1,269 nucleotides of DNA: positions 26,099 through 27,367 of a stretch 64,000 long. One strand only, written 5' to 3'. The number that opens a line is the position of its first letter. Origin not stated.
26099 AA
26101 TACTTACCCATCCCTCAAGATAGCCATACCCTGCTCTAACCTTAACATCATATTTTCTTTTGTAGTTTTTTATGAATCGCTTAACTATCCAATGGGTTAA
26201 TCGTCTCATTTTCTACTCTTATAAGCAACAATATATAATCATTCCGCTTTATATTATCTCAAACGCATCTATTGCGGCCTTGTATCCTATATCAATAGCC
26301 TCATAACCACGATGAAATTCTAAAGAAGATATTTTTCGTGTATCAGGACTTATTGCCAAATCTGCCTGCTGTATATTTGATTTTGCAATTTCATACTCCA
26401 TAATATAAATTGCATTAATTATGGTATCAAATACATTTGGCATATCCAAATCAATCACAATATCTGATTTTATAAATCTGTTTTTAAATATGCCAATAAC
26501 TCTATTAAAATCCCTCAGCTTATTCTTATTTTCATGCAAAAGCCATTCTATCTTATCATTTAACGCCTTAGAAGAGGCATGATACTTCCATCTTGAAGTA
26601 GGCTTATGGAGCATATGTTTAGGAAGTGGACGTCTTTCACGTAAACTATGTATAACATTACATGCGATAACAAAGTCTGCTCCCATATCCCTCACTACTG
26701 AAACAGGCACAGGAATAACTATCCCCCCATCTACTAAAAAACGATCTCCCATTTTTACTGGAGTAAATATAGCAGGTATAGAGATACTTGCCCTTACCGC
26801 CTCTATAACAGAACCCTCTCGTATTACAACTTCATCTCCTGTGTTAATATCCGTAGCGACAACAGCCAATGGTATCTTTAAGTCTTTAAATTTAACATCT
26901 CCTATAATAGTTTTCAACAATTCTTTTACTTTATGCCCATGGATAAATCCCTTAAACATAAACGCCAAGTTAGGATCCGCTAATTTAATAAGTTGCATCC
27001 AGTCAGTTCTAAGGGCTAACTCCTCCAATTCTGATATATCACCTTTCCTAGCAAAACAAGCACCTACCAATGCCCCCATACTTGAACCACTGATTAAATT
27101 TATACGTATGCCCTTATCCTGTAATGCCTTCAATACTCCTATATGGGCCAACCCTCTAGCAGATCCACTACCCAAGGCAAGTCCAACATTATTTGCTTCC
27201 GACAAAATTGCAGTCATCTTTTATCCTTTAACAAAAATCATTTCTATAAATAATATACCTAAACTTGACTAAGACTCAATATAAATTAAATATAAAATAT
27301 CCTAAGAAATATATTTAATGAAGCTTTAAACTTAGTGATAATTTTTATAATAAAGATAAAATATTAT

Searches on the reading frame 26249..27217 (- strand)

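Call 70: search_protein_families(library=pfam, proteins=[window:26249-27217:-], max_evalue=0.0001)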
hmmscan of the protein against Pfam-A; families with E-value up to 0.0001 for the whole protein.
window:26249-27217:- (322 aa): 1 family
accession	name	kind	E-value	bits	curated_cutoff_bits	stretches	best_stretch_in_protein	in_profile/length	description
PF01734.28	Patatin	-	5.9e-33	115.1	27.7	1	13-174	1-189/191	Patatin-like phospholipase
